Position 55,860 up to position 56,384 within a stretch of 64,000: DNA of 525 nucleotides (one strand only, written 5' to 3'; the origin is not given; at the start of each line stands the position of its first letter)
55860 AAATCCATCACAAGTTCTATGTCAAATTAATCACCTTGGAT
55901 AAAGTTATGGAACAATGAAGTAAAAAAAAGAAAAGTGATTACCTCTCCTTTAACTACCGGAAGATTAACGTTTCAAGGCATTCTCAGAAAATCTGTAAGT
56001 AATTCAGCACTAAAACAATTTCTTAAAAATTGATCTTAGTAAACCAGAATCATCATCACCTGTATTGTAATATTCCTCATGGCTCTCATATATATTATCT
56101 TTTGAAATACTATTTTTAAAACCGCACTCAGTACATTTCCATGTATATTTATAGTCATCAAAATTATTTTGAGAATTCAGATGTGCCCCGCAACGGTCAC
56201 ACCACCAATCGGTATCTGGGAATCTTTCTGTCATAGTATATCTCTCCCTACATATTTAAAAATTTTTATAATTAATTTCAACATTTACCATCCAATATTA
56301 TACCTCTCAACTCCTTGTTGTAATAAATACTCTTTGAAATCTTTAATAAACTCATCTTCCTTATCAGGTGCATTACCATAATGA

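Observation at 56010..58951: Four-gene operon: PHP phosphoesterase fused to SMC/ABC-type ATPase plus three small unknown proteins; candidate uncharacterised defence module next to Thoeris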

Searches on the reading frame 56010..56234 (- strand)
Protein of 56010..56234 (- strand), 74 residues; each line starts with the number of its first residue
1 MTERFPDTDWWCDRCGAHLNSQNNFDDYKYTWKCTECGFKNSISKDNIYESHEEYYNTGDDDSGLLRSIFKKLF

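Call 4: search_protein_families(library=padloc, max_evalue=0.01, proteins=[window:56010-56234:-])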
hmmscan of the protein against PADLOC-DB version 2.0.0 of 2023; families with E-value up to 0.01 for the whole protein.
window:56010-56234:- (74 aa): 0 families

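Call 5: search_protein_families(library=pfam, max_evalue=0.01, proteins=[window:56010-56234:-])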
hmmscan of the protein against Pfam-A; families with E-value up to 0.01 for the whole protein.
window:56010-56234:- (74 aa): 6 families
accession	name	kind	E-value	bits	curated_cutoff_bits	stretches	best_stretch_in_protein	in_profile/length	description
PF04810.20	zf-Sec23_Sec24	-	1.3e-06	28.8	25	1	12-44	4-36/39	Sec23/Sec24 zinc finger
PF18547.6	HalOD2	-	0.00063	20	27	0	30-38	30-38/52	Halobacterial output domain 2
PF00641.23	Zn_ribbon_RanBP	-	0.002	17.8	27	0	31-42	4-15/30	Zn-finger in Ran binding protein and others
PF17283.8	Zn_ribbon_SprT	-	0.0028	18.1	28.1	0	28-38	1-11/38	SprT-like zinc ribbon domain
PF12773.13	DZR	-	0.0095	16.5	27.3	0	6-43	9-36/45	Double zinc ribbon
PF23137.1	HVO_0758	-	0.0095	16.2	27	0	12-39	23-50/55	HVO_0758 mu-protein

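Call 7: search_protein_families(library=ncbifam, max_evalue=0.01, proteins=[window:56010-56234:-])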
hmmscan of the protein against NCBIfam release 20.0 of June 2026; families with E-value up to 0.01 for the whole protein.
window:56010-56234:- (74 aa): 2 families
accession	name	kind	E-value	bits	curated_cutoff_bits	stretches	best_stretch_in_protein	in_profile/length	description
NF011482.0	PRK14892.1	equivalog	0.00019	21.3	109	1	10-56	22-67/101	putative transcription elongation factor Elf1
NF041912.1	HVO_0758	equivalog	0.0075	16.2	70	0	12-39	23-50/55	HVO_0758 family zinc finger protein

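Call 30: search_protein_families(library=padloc, max_evalue=10, proteins=[window:56010-56234:-])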
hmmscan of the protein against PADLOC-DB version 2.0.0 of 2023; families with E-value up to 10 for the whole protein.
window:56010-56234:- (74 aa): 0 families

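Call 33: find_homologous_proteins(query=window:56010-56234:-, max_evalue=0.01)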
Query window:56010-56234:- (74 aa): 23 proteins with E <= 0.01 among 23 candidates.
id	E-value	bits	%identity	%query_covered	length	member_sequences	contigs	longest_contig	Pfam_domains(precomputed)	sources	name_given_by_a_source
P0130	9.9e-45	168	97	100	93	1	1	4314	PF04810.21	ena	-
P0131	9.5e-42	158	91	100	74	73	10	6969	PF04810.21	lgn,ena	-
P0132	2.0e-38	147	88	100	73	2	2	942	PF04810.21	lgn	-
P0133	1.1e-34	135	81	100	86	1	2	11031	PF04810.21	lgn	-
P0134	4.6e-27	111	74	82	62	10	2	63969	PF04810.21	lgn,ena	-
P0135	2.3e-26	109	75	77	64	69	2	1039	PF04810.21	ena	-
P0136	5.3e-26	108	73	81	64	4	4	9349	PF04810.21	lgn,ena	-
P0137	2.2e-25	106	74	82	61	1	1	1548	PF04810.21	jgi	jgi:DNA-directed RNA polymerase subunit RPC12/RpoP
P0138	2.6e-25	106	74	82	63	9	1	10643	PF04810.21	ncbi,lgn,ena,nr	ncbi:MAG: Sec23/Sec24 zinc finger-containing protein [Oscillospiraceae bacterium]|nr:Sec23/Sec24 zin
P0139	3.7e-25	105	69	84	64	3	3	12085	PF04810.21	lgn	-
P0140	1.0e-24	104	68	96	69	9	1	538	-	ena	-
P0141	2.3e-24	103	73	81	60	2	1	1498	PF04810.21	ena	-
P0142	9.0e-24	101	69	84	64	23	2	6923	PF04810.21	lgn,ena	-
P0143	1.6e-23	100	68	84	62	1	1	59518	PF04810.21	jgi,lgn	-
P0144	2.8e-23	99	61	97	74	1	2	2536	PF04810.21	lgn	-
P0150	1.3e-18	84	75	65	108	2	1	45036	PF04810.21,PF12773.14,PF24292.2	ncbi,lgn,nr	ncbi:Sec23/Sec24 zinc finger-containing protein [Schleiferilactobacillus harbinensis]|nr:Sec23/Sec24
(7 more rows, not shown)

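Call 34: find_encoding_contigs(protein=P0134, flank=4000, max_places=2)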
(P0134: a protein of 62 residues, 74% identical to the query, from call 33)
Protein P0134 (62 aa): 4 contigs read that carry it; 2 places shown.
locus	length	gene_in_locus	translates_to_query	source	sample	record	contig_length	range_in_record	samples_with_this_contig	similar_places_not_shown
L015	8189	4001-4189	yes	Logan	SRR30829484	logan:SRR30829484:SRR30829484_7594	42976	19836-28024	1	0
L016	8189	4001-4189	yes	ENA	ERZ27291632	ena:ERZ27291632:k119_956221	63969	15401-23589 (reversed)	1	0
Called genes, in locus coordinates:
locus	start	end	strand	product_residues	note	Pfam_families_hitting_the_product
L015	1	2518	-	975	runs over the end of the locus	PF02796:HTH_7 (faint), PF13384:HTH_23 (faint), PF13936:HTH_38 (faint)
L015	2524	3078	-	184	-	-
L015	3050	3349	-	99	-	-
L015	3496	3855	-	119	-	-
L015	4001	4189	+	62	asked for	PF04810:zf-Sec23_Sec24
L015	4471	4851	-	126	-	-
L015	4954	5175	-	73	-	-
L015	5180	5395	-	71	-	-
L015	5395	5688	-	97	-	-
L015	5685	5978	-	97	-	-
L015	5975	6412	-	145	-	-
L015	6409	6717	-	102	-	-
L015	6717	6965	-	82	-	-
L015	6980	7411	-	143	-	-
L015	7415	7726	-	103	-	-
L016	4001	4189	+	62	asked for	PF04810:zf-Sec23_Sec24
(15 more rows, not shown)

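Call 35: find_encoding_contigs(protein=P0138, flank=4000, max_places=2)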
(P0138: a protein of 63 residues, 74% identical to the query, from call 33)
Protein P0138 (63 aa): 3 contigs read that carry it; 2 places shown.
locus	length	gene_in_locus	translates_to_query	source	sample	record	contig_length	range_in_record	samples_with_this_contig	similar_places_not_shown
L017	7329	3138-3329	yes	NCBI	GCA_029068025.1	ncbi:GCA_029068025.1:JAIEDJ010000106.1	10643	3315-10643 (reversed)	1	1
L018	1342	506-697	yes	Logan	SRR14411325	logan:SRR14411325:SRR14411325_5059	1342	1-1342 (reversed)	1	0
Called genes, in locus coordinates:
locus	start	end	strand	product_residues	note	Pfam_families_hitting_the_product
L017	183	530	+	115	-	-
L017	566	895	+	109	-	-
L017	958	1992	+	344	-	PF03747:ADP_ribosyl_GH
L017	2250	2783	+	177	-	PF12728:HTH_17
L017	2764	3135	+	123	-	-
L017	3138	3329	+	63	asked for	PF04810:zf-Sec23_Sec24 (weak)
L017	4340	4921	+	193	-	-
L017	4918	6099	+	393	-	PF01497:Peripla_BP_2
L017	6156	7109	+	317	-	PF01032:FecCD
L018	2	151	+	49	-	?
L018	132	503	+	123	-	-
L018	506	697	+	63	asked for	PF04810:zf-Sec23_Sec24 (weak)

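Call 36: find_encoding_contigs(protein=P0143, flank=4000, max_places=2)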
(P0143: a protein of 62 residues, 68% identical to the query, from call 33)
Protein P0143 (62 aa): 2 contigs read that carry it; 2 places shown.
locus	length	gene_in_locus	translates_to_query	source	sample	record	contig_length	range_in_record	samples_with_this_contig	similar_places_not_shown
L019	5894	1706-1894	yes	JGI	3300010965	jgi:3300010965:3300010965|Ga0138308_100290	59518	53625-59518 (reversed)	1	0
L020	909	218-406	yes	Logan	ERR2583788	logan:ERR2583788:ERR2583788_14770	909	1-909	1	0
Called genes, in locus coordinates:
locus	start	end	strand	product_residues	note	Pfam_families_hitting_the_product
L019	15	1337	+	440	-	PF05958:tRNA_U5-meth_tr, PF02475:TRM5-TYW2_MTfase (weak), PF05175:MTS, PF03602:Cons_hypoth95 (weak), PF09445:Methyltransf_15, PF13649:Methyltransf_25 (weak), PF13847:Methyltransf_31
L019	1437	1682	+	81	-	-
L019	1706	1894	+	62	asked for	PF04810:zf-Sec23_Sec24 (weak)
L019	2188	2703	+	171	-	PF13302:Acetyltransf_3, PF00583:Acetyltransf_1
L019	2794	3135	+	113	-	PF03795:YCII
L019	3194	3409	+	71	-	-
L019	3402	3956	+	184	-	PF00583:Acetyltransf_1, PF13673:Acetyltransf_10 (weak), PF13508:Acetyltransf_7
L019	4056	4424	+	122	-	PF01022:HTH_5, PF12840:HTH_20 (weak)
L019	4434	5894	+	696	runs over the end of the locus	PF00403:HMA, PF00122:E1-E2_ATPase, PF00702:Hydrolase, PF08282:Hydrolase_3 (faint)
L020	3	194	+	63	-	?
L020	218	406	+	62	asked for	PF04810:zf-Sec23_Sec24 (weak)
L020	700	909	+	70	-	?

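Call 37: find_encoding_contigs(protein=P0150, flank=4000, max_places=2)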
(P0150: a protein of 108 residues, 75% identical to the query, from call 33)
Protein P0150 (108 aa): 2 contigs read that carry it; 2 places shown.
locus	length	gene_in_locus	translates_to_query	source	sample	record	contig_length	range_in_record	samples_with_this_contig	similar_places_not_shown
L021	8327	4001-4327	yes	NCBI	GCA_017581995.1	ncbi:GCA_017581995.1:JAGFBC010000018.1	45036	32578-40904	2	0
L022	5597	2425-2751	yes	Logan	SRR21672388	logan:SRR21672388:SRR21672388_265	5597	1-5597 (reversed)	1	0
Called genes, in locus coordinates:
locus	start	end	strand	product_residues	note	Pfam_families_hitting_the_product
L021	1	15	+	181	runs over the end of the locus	PF13392:HNH_3 (weak)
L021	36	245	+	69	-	-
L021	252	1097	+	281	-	-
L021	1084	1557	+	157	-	PF00436:SSB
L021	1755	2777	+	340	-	-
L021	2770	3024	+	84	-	-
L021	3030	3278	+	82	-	-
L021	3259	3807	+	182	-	PF01844:HNH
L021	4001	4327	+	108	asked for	PF12773:DZR (faint), PF04810:zf-Sec23_Sec24, PF24292:DUF7479 (faint)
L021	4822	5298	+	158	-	PF05119:Terminase_4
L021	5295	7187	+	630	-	PF20441:TerL_nuclease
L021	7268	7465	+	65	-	-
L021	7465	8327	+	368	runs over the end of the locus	PF04860:Phage_portal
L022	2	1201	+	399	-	?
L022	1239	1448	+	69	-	-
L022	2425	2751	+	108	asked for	PF12773:DZR (faint), PF04810:zf-Sec23_Sec24, PF24292:DUF7479 (faint)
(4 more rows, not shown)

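Call 74: search_protein_families(library=phrogs, max_evalue=0.01, proteins=[window:56010-56234:-])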
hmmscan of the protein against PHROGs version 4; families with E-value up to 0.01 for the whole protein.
window:56010-56234:- (74 aa): 1 family
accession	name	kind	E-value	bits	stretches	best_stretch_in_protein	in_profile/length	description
phrog_25593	-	unknown function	0.008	16.3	1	4-52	35-82/344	-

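Call 75: search_dna_similar(query=window:56010-56234:-, collection=phages, mode=protein, max_evalue=0.001, max_rows=20)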
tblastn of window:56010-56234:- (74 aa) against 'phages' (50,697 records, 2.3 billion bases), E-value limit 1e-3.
No match.

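Call 76: search_dna_similar(query=window:56010-56234:-, collection=plasmids, mode=protein, max_evalue=0.001, max_rows=30)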
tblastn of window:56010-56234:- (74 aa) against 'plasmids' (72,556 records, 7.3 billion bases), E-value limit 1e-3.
Records with a match: 1; places in all: 1; records where one place covers at least 80% of the query: 1.
Best place of each record, by identity: 95-99% 1.
By first word of the organism name: Enterococcus 1.
By predicted mobility (MOB-suite, as given by PLSDB): mobilizable 1.
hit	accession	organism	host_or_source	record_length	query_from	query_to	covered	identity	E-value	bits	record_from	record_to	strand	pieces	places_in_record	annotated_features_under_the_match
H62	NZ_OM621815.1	Enterococcus casseliflavus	-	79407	1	74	100%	98.6%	1e-42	152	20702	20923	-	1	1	Sec23/Sec24 zinc finger-containing protein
